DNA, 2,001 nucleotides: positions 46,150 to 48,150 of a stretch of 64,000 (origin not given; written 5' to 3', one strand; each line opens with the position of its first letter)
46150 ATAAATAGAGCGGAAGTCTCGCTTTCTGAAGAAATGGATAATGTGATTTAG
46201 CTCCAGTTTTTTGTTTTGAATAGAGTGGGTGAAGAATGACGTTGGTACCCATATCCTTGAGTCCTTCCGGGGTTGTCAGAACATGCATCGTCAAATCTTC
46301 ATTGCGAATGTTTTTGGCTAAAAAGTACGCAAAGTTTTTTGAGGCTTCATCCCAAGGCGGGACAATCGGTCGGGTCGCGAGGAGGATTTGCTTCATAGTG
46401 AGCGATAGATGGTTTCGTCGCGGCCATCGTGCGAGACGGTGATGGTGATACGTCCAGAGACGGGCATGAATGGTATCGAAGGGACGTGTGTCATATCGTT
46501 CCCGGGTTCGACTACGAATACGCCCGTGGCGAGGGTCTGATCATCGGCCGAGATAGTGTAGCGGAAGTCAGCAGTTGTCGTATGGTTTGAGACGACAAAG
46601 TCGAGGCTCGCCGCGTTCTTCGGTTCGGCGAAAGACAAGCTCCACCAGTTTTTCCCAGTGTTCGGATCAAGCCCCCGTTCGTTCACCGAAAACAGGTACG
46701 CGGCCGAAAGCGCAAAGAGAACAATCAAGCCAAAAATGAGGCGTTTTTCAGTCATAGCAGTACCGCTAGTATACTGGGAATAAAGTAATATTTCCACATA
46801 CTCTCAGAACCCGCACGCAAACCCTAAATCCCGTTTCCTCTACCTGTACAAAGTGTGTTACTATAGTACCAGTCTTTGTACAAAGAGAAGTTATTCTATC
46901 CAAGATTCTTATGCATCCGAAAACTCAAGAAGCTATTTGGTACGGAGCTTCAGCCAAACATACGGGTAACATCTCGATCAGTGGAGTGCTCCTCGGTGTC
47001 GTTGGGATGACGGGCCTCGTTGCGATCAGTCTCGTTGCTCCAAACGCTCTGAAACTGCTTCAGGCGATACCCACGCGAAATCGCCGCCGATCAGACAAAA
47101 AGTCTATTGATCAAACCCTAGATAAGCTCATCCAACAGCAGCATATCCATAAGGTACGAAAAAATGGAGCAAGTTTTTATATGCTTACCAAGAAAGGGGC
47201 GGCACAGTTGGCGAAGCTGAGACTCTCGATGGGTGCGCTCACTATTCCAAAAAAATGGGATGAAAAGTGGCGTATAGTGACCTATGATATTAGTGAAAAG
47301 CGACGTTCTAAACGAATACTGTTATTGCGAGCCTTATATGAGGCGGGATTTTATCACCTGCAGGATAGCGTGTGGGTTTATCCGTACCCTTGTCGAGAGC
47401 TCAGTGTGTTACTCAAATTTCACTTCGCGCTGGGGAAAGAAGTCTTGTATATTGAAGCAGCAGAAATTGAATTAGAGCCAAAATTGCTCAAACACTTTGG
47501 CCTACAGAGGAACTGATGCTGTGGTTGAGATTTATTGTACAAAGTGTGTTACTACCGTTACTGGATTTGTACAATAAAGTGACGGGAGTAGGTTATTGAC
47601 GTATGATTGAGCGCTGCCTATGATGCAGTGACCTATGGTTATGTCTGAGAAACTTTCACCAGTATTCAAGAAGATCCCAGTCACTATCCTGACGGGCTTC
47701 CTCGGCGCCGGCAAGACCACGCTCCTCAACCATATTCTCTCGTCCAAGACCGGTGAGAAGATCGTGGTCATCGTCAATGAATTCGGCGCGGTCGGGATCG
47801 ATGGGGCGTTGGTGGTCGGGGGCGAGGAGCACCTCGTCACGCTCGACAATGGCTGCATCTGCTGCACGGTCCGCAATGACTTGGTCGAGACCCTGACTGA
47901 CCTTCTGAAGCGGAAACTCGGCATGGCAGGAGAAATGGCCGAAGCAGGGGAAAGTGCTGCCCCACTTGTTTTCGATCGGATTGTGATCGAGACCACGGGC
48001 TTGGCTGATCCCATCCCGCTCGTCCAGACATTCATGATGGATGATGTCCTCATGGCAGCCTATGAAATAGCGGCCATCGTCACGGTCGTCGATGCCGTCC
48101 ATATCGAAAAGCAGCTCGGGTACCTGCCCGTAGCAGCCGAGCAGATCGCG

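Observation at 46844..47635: Short PaaX-like regulator bracketed by two copies of a bipartite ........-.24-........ operator, adjacent to a COG0523 metallochaperone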

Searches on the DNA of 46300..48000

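Call 77: search_rna_families(source=window, start=46300, end=48000, threshold=evalue, max_evalue=1)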
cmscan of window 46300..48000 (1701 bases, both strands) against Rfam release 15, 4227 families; matches with E-value up to 1: 0.
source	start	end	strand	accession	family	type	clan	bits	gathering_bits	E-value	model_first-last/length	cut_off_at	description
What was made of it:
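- There is no Rfam match (call 77).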

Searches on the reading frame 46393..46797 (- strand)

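Call 6: search_protein_families(library=pfam, proteins=[window:46393-46797:-], max_evalue=1)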
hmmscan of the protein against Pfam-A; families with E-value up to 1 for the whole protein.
window:46393-46797:- (134 aa): 1 family
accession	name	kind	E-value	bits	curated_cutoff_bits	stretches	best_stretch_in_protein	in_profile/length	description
PF13360.13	PQQ_2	-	0.18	11.9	27.6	1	41-75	131-165/233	Outer membrane protein assembly factor BamB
